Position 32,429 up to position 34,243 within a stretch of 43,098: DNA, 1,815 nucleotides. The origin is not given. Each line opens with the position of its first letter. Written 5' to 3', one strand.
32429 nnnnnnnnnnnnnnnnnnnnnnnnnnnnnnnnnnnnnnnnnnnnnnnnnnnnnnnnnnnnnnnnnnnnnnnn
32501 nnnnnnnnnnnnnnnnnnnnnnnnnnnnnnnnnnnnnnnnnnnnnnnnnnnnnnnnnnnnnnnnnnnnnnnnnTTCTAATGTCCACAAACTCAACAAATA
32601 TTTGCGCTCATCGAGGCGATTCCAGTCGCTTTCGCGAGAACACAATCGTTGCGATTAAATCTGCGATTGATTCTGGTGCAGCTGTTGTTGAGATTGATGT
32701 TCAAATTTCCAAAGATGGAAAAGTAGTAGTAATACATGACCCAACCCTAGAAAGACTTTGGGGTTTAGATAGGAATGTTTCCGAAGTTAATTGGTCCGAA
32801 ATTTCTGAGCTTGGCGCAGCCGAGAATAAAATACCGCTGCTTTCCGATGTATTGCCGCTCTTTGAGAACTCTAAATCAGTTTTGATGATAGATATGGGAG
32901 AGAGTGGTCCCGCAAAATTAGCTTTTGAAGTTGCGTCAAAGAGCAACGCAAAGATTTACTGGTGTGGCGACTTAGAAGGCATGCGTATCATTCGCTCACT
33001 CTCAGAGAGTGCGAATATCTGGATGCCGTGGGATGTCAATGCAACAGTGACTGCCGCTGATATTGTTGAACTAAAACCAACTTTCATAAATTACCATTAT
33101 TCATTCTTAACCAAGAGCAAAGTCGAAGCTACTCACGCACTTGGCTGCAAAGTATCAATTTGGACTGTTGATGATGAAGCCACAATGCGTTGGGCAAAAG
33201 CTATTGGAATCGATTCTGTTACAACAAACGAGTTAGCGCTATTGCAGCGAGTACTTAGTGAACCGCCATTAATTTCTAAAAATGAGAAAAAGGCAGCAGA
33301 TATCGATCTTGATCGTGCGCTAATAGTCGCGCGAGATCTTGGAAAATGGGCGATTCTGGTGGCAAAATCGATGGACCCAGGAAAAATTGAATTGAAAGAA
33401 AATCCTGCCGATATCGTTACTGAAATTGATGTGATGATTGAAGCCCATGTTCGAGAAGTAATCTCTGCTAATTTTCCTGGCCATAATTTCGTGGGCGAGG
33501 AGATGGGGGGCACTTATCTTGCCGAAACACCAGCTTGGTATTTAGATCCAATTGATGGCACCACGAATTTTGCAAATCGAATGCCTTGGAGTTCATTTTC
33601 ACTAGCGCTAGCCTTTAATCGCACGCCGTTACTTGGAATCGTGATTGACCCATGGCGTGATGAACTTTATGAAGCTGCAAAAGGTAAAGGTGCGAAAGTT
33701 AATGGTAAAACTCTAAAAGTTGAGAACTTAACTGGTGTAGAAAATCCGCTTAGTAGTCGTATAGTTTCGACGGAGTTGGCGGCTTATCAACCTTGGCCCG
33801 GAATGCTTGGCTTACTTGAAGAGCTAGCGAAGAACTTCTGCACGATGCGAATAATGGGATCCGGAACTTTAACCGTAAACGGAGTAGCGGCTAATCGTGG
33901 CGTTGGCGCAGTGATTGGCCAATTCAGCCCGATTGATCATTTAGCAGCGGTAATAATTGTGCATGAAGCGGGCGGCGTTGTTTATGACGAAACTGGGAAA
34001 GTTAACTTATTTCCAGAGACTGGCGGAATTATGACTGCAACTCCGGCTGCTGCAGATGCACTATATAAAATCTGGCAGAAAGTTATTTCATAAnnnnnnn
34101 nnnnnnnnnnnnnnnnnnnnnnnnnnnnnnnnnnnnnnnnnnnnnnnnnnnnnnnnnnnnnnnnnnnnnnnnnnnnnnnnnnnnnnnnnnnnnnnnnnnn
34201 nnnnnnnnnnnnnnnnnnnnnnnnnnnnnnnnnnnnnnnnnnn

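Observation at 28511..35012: Six-gene operon: ABC importer + GDPD-IMPase fusion + degenerate ROK protein, next to iol genes; candidate inositol-phosphodiester scavenging module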

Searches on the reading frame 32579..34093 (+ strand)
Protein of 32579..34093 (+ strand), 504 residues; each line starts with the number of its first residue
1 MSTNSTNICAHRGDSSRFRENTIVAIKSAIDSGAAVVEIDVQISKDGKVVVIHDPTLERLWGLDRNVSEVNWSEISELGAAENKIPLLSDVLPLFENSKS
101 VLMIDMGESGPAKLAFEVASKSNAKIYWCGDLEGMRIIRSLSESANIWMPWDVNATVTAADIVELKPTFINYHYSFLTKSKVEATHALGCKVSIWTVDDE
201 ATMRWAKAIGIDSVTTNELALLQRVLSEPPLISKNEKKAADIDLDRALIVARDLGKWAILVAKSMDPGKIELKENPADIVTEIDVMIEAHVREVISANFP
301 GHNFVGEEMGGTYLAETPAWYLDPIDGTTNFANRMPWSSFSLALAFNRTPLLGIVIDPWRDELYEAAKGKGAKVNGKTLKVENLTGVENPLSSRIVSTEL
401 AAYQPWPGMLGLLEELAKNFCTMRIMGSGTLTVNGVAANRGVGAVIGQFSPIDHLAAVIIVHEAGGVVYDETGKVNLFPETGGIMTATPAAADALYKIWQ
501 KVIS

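Call 5: search_protein_families(library=pfam, proteins=[window:32579-34093:+], max_evalue=0.01)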
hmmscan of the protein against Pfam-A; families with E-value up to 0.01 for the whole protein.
window:32579-34093:+ (504 aa): 4 families
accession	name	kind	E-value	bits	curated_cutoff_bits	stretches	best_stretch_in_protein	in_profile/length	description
PF00459.30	Inositol_P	-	6.2e-45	154.2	27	1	262-502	23-269/271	Inositol monophosphatase family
PF03009.23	GDPD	-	1.6e-34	120.5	23.6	2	11-148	1-134/244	Glycerophosphoryl diester phosphodiesterase family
PF13653.12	GDPD_2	-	0.00031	21.6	27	1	191-220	1-30/30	Glycerophosphoryl diester phosphodiesterase family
PF00388.25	PI-PLC-X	-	0.0057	16.7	23.1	1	21-64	27-70/144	Phosphatidylinositol-specific phospholipase C, X domain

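Call 6: search_protein_families(library=ncbifam, proteins=[window:32579-34093:+], max_evalue=0.01)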
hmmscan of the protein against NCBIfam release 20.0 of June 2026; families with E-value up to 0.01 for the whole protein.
window:32579-34093:+ (504 aa): 11 families
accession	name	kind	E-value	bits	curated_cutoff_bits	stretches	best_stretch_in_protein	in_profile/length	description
NF008027.1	PRK10757.1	equivalog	2.7e-29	101.9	332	1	257-496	15-254/267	inositol-1-monophosphatase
TIGR02067.1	his_9_HisN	equivalog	1.6e-28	99.9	275.15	1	273-494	29-246/252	histidinol-phosphatase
NF009321.0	PRK12676.1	equivalog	1.2e-24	86.8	264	1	281-474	45-232/264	bifunctional fructose-bisphosphatase/inositol-phosphate phosphatase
NF006989.0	PRK09454.1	equivalog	2e-18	66.7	264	2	7-82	11-86/251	glycerophosphodiester phosphodiesterase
TIGR01331.1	bisphos_cysQ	equivalog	3e-12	46.7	228.8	1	279-473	34-229/250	3'(2'),5'-bisphosphate nucleotidase CysQ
NF010678.0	PRK14076.1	equivalog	1.9e-09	37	493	1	281-474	43-254/570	bifunctional NADP phosphatase/NAD kinase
NF053857.1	LysphglycPlipDStph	equivalog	3.1e-08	33.3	450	1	3-81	43-121/305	lysophosphatidylglycerol phospholipase D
NF008182.0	PRK10931.1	equivalog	2.5e-07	30.1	379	1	245-381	3-141/246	3'(2'),5'-bisphosphate nucleotidase CysQ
TIGR01330.1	bisphos_HAL2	equivalog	1.2e-06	27.6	267.05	1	453-475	297-319/359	3'(2'),5'-bisphosphate nucleotidase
NF008354.0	PRK11143.1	equivalog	3.2e-06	26.3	254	1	6-60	31-85/359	glycerophosphodiester phosphodiesterase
NF041304.3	AvrBs2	equivalog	6.7e-06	24.3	1000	1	18-76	284-344/716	type III secretion system effector avirulence protein AvrBs2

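Call 10: search_solved_structures(query=window:32579-34093:+, max_evalue=0.001)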
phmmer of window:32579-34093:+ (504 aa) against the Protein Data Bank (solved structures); distinct sequences matched with E-value up to 0.001: 58.
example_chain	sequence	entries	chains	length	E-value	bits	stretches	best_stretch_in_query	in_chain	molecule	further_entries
9vep_A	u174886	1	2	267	2.9e-28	102.3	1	253-496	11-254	Inositol-1-monophosphatase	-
4as5_A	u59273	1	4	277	4.6e-28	101.7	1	244-474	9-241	INOSITOL MONOPHOSPHATASE 1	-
2qfl_A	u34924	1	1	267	6.8e-28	101.1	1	252-495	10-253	Inositol-1-monophosphatase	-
7vce_A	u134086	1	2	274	7.8e-28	100.9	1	244-473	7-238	Inositol monophosphatase 1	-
1awb_A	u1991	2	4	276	7.9e-28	100.9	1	244-473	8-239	MYO-INOSITOL MONOPHOSPHATASE | INOSITOL MONOPHOSPHATASE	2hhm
1ima_A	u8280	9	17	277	7.9e-28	100.9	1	244-473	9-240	INOSITOL MONOPHOSPHATASE | INOSITOL MONOPHOSPHATASE 1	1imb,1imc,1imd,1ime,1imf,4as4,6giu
6zk0_AAA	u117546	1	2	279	8e-28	100.9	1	244-473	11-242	Inositol monophosphatase 1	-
6tqn_T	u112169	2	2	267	1.2e-27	100.3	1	252-495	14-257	Inositol monophosphatase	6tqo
6ib7_A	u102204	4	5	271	1.2e-27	100.3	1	252-495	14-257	Inositol-1-monophosphatase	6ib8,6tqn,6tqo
2bji_A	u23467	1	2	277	1.2e-25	93.7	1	268-474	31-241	INOSITOL-1(OR 4)-MONOPHOSPHATASE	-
5zhh_A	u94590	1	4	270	8.2e-25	91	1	270-487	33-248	Inositol-1-monophosphatase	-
2fvz_A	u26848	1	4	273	1.1e-24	90.5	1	266-473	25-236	Inositol monophosphatase 2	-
2czh_A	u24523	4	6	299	1.5e-24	90.1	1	266-473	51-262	Inositol monophosphatase 2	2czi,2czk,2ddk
2pcr_A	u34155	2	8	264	8.3e-24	87.6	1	274-469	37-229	Inositol-1-monophosphatase | Fructose-1,6-bisphosphatase/inositol-1-monophosphatase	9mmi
2p3n_A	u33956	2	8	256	2.1e-22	83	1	269-479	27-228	Inositol-1-monophosphatase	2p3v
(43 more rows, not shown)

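Call 12: find_homologous_proteins(query=window:32579-34093:+, max_evalue=1e-10)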
Query window:32579-34093:+ (504 aa): 531 proteins with E <= 1e-10 among 8000 candidates; the best 120 are listed.
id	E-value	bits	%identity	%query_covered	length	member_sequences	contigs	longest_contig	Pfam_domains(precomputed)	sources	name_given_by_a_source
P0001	0.0e+0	1086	96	100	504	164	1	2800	PF00459.31,PF03009.24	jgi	jgi:myo-inositol-1(or 4)-monophosphatase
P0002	3.2e-237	806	71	98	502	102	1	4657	PF00459.31,PF03009.24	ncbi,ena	-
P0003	7.9e-237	805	70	98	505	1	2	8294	PF13653.13,PF00459.31,PF03009.24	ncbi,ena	-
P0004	1.1e-235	801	68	98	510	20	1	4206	PF13653.13,PF00459.31,PF03009.24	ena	-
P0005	1.5e-235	801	70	98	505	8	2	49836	PF13653.13,PF00459.31,PF03009.24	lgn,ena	-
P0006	1.6e-235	801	70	98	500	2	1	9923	PF13653.13,PF00459.31,PF03009.24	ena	-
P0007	6.8e-235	799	68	99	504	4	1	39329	PF13653.13,PF00459.31,PF03009.24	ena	-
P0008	1.4e-234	798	69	98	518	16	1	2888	PF00459.31,PF03009.24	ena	-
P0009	4.4e-234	796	70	99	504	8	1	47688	PF00459.31,PF03009.24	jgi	-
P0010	7.9e-234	795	69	99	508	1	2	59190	PF13653.13,PF00459.31,PF03009.24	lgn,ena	-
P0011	1.1e-232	792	68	98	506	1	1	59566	PF13653.13,PF00459.31,PF03009.24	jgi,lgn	jgi:myo-inositol-1(or 4)-monophosphatase/deoxyribonuclease-2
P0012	1.8e-232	791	69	98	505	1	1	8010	PF00459.31,PF03009.24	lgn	-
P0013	2.9e-232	790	67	100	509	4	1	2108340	PF13653.13,PF00459.31,PF03009.24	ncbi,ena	-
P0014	7.2e-232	789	69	100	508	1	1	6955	PF13653.13,PF00459.31,PF03009.24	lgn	-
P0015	1.9e-231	787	68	99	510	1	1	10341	PF13653.13,PF00459.31,PF03009.24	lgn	-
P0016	2.0e-231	787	68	100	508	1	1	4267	PF00459.31,PF03009.24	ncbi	-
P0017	1.7e-230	784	66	100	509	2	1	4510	PF13653.13,PF00459.31,PF03009.24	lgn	-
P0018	8.1e-230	782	69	100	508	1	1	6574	PF00459.31,PF03009.24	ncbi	-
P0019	3.5e-229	780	69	98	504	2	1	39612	PF13653.13,PF00459.31,PF03009.24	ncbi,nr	ncbi:MAG: glycerophosphodiester phosphodiesterase family protein [Actinobacteria bacterium]|nr:glyce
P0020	4.5e-229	780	68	99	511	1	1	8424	PF00459.31,PF03009.24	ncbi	-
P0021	9.2e-229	779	68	99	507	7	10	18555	PF13653.13,PF00459.31,PF03009.24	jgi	jgi:myo-inositol-1(or 4)-monophosphatase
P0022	3.3e-228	777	67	100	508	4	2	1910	PF13653.13,PF00459.31,PF03009.24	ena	-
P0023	9.7e-228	775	67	99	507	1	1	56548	PF13653.13,PF00459.31,PF03009.24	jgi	jgi:myo-inositol-1(or 4)-monophosphatase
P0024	2.2e-227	774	69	98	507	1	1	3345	PF13653.13,PF00459.31,PF03009.24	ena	-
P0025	5.7e-227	773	67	100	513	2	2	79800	PF00459.31,PF03009.24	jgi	jgi:myo-inositol-1(or 4)-monophosphatase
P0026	1.6e-226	771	67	99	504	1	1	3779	PF00459.31,PF03009.24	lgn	-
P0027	2.0e-226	771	67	100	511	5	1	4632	PF13653.13,PF00459.31,PF03009.24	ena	-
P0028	5.2e-226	769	67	100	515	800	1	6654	PF00459.31,PF03009.24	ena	-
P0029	5.2e-226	769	69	98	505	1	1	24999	PF00459.31,PF03009.24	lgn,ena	-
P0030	4.7e-225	766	66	99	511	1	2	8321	PF00459.31,PF03009.24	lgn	-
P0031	6.0e-225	766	67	100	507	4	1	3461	PF13653.13,PF00459.31,PF03009.24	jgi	jgi:myo-inositol-1(or 4)-monophosphatase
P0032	6.3e-225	766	68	98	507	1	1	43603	PF00459.31,PF03009.24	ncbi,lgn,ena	-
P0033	1.7e-224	764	66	100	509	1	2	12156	PF13653.13,PF00459.31,PF03009.24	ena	-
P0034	4.7e-224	763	66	100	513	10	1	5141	PF00459.31,PF03009.24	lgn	-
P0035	1.1e-223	762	66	99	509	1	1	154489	PF00459.31,PF03009.24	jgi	-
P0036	1.6e-223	761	65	99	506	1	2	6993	PF00459.31,PF03009.24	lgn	-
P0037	2.4e-223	761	67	98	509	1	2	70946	PF00459.31,PF03009.24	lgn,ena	-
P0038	2.7e-223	760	67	100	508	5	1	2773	PF13653.13,PF00459.31,PF03009.24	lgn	-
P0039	5.9e-223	759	66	98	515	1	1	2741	PF13653.13,PF00459.31,PF03009.24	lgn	-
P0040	2.1e-222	758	66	98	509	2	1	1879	PF13653.13,PF00459.31,PF03009.24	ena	-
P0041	2.9e-222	757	65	98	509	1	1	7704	PF13653.13,PF00459.31,PF03009.24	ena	-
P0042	7.8e-222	756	65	99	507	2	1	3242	PF00459.31,PF03009.24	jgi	jgi:myo-inositol-1(or 4)-monophosphatase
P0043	9.8e-222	755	65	98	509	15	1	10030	PF13653.13,PF00459.31,PF03009.24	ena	-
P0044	1.6e-221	755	66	98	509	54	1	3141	PF13653.13,PF00459.31,PF03009.24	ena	-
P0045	1.7e-221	755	65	99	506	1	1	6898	PF00459.31,PF03009.24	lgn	-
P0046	1.7e-221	755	65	98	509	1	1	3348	PF13653.13,PF00459.31,PF03009.24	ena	-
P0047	3.3e-221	754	65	99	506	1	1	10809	PF00459.31,PF03009.24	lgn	-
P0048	3.4e-221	754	66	99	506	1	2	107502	PF00459.31,PF03009.24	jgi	jgi:myo-inositol-1(or 4)-monophosphatase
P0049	3.4e-221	754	65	99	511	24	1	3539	PF13653.13,PF00459.31,PF03009.24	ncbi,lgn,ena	-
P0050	4.8e-221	753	66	98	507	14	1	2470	PF13653.13,PF00459.31,PF03009.24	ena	-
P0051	5.5e-221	753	67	98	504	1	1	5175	PF13653.13,PF00459.31,PF03009.24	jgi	jgi:myo-inositol-1(or 4)-monophosphatase/deoxyribonuclease-2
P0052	5.8e-221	753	65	99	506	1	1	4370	PF00459.31,PF03009.24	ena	-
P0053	6.1e-221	753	67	98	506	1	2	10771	PF00459.31,PF03009.24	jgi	jgi:myo-inositol-1(or 4)-monophosphatase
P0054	7.5e-221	752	66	100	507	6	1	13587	PF13653.13,PF00459.31,PF03009.24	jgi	jgi:myo-inositol-1(or 4)-monophosphatase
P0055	8.5e-221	752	66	98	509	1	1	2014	PF13653.13,PF00459.31,PF03009.24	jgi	jgi:myo-inositol-1(or 4)-monophosphatase/deoxyribonuclease-2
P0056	9.9e-221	752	65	100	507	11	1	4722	PF13653.13,PF00459.31,PF03009.24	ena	-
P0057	1.1e-220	752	65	99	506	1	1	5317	PF00459.31,PF03009.24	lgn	-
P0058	1.2e-220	752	65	98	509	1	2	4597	PF13653.13,PF00459.31,PF03009.24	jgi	-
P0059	1.7e-220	751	65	98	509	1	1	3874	PF13653.13,PF00459.31,PF03009.24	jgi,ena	jgi:myo-inositol-1(or 4)-monophosphatase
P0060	1.7e-220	751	65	98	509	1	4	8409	PF13653.13,PF00459.31,PF03009.24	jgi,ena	jgi:myo-inositol-1(or 4)-monophosphatase/deoxyribonuclease-2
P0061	1.8e-220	751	65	99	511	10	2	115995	PF00459.31,PF03009.24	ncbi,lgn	ncbi:MAG: inositol monophosphatase family protein [Candidatus Planktophila sp.]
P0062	2.5e-220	751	66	98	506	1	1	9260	PF00459.31,PF03009.24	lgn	-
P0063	3.6e-220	750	66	99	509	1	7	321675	PF00459.31,PF03009.24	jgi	jgi:myo-inositol-1(or 4)-monophosphatase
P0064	5.2e-220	750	65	99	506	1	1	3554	PF13653.13,PF00459.31,PF03009.24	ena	-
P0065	6.6e-220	749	64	99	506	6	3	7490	PF00459.31,PF03009.24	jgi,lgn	jgi:myo-inositol-1(or 4)-monophosphatase/deoxyribonuclease-2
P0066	6.8e-220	749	65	98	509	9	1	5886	PF00459.31,PF03009.24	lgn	-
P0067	8.5e-220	749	65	98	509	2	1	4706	PF13653.13,PF00459.31,PF03009.24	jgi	-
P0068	9.5e-220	749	67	98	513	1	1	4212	PF13653.13,PF00459.31,PF03009.24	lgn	-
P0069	1.2e-219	748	65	98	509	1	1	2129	PF13653.13,PF00459.31,PF03009.24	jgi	jgi:myo-inositol-1(or 4)-monophosphatase/deoxyribonuclease-2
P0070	1.8e-219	748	65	99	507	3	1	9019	PF00459.31,PF03009.24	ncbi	-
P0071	2.0e-219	748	65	98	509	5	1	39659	PF13653.13,PF00459.31,PF03009.24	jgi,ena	-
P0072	2.4e-219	747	65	98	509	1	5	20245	PF13653.13,PF00459.31,PF03009.24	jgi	-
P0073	3.0e-219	747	65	98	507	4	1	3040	PF13653.13,PF00459.31,PF03009.24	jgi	-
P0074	3.2e-219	747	64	99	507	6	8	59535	PF13653.13,PF00459.31,PF03009.24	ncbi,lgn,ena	-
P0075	3.6e-219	747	65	98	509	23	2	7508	PF13653.13,PF00459.31,PF03009.24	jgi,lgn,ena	jgi:myo-inositol-1(or 4)-monophosphatase/deoxyribonuclease-2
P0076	3.9e-219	747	66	98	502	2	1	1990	PF13653.13,PF00459.31,PF03009.24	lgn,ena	-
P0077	5.2e-219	746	65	98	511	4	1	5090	PF00459.31,PF03009.24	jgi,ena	-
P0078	5.8e-219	746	66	99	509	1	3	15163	PF00459.31,PF03009.24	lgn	-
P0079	6.0e-219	746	64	98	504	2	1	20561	PF13653.13,PF00459.31,PF03009.24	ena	-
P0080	8.1e-219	746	65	100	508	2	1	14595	PF00459.31,PF03009.24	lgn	-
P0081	1.0e-218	745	65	98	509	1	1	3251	PF13653.13,PF00459.31,PF03009.24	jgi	-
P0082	1.1e-218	745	66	98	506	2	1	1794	PF00459.31,PF03009.24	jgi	-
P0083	1.2e-218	745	65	98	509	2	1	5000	PF13653.13,PF00459.31,PF03009.24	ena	-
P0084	2.1e-218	744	65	100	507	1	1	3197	PF00459.31,PF03009.24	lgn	-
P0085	2.8e-218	744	64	98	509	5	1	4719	PF00459.31,PF03009.24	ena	-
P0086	3.1e-218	744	65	98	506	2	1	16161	PF00459.31,PF03009.24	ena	-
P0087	3.2e-218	744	65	98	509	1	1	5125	PF13653.13,PF00459.31,PF03009.24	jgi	-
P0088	4.8e-218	743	66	98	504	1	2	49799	PF13653.13,PF00459.31,PF03009.24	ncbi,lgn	-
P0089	8.5e-218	742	64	98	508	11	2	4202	PF00459.31,PF03009.24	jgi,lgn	-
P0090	1.7e-217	741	65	98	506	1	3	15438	PF00459.31,PF03009.24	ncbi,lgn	-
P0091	2.0e-217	741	66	98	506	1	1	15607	PF00459.31,PF03009.24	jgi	jgi:myo-inositol-1(or 4)-monophosphatase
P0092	2.9e-217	741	64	98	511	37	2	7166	PF00459.31,PF03009.24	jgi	jgi:myo-inositol-1(or 4)-monophosphatase/deoxyribonuclease-2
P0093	3.6e-217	740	64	98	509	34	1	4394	PF13653.13,PF00459.31,PF03009.24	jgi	-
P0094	5.8e-217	740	64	98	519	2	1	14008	PF13653.13,PF00459.31,PF03009.24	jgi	-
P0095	6.6e-217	739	65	99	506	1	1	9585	PF00459.31,PF03009.24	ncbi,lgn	ncbi:MAG TPA: inositol monophosphatase family protein [Candidatus Nanopelagicaceae bacterium]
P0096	8.5e-217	739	66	98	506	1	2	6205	PF00459.31,PF03009.24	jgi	jgi:myo-inositol-1(or 4)-monophosphatase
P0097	3.0e-216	737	64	99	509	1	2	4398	PF13653.13,PF00459.31,PF03009.24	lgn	-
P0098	1.1e-215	735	65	98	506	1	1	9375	PF00459.31,PF03009.24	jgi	jgi:myo-inositol-1(or 4)-monophosphatase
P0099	3.1e-215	734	64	99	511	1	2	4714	PF00459.31,PF03009.24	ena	-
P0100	2.0e-214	731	63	100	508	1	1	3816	PF00459.31,PF03009.24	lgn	-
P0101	2.3e-214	731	64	99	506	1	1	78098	PF00459.31,PF03009.24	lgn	-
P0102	3.1e-214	731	64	99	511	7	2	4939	PF00459.31,PF03009.24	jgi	-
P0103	5.6e-214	730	65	98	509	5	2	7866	PF00459.31,PF03009.24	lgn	-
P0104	7.2e-214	729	63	100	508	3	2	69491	PF00459.31,PF03009.24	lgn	-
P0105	1.1e-213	729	65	98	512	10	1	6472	PF13653.13,PF00459.31,PF03009.24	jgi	jgi:myo-inositol-1(or 4)-monophosphatase/deoxyribonuclease-2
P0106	1.1e-213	729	64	99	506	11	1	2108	PF00459.31,PF03009.24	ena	-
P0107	1.2e-213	729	64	98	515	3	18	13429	PF00459.31,PF03009.24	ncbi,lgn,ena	-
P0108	1.2e-212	725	64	99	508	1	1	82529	PF00459.31,PF03009.24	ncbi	-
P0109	3.0e-212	724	64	99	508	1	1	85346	PF00459.31,PF03009.24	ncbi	-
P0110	3.4e-212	724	64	99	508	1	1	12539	PF00459.31,PF03009.24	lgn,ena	-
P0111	4.5e-212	723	65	98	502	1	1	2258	PF00459.31,PF03009.24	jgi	jgi:myo-inositol-1(or 4)-monophosphatase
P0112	1.8e-210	718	69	90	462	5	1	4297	PF00459.31,PF03009.24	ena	-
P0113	2.6e-210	718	66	96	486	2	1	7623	PF00459.31,PF03009.24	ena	-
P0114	3.0e-209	714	64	96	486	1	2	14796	PF00459.31,PF03009.24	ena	-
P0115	5.7e-209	713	62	99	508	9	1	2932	PF00459.31,PF03009.24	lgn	-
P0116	1.5e-208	712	62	99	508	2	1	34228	PF00459.31,PF03009.24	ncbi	-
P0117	5.2e-206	703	61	99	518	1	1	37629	PF00459.31,PF03009.24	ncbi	-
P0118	8.1e-201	686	59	99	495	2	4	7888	PF00459.31,PF03009.24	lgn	-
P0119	8.9e-198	676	60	98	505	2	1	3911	PF00459.31,PF03009.24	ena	-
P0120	1.1e-197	676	61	98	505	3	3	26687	PF00459.31,PF03009.24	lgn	-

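Call 14: find_encoding_contigs(protein=P0013, flank=10000, max_places=3)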
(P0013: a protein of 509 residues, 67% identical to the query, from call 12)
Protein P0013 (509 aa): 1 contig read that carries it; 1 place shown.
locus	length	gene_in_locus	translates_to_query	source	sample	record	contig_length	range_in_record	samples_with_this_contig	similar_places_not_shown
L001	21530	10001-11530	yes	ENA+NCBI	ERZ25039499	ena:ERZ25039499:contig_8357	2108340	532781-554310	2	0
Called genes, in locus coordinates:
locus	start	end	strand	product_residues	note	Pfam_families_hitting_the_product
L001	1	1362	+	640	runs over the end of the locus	PF02776:TPP_enzyme_N, PF00205:TPP_enzyme_M, PF02775:TPP_enzyme_C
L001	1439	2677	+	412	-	PF00923:TAL_FSA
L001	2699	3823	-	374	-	PF01408:GFO_IDH_MocA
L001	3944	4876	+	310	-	PF01261:AP_endonuc_2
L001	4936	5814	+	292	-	PF01261:AP_endonuc_2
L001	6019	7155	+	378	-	PF01547:SBP_bac_1, PF13416:SBP_bac_8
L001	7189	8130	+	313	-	PF00528:BPD_transp_1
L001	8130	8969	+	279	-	PF00528:BPD_transp_1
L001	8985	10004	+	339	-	PF00005:ABC_tran, PF13304:AAA_21 (faint)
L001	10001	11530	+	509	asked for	PF03009:GDPD, PF13653:GDPD_2 (weak), PF00459:Inositol_P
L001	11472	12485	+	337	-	PF20055:DUF6454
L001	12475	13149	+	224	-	PF11228:DUF3027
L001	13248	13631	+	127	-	PF00313:CSD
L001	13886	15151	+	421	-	PF05977:MFS_3, PF07690:MFS_1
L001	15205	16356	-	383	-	PF07690:MFS_1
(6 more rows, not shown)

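Call 15: find_encoding_contigs(protein=P0117, flank=10000, max_places=3)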
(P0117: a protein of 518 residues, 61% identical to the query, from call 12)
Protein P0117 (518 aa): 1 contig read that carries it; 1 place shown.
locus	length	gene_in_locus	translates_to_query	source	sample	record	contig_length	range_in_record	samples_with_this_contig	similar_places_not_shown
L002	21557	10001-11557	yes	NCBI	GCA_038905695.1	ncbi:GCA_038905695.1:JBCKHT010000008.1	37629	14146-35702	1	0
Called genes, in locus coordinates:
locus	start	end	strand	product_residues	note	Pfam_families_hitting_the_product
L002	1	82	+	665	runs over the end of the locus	PF04851:ResIII (faint), PF00270:DEAD (weak), PF13307:Helicase_C_2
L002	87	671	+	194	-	PF00440:TetR_N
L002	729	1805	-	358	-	PF00923:TAL_FSA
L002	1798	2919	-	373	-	PF01408:GFO_IDH_MocA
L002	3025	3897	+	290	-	PF01261:AP_endonuc_2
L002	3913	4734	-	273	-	PF00459:Inositol_P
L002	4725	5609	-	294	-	PF20055:DUF6454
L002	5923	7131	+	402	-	PF01547:SBP_bac_1, PF13416:SBP_bac_8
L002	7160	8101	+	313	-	PF00528:BPD_transp_1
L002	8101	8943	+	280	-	PF00528:BPD_transp_1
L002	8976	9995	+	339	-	PF00005:ABC_tran, PF13304:AAA_21 (faint)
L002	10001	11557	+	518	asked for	PF03009:GDPD, PF00459:Inositol_P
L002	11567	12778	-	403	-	PF07690:MFS_1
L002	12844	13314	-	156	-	PF22091:DUF6941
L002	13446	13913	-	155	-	PF00293:NUDIX, PF14815:NUDIX_4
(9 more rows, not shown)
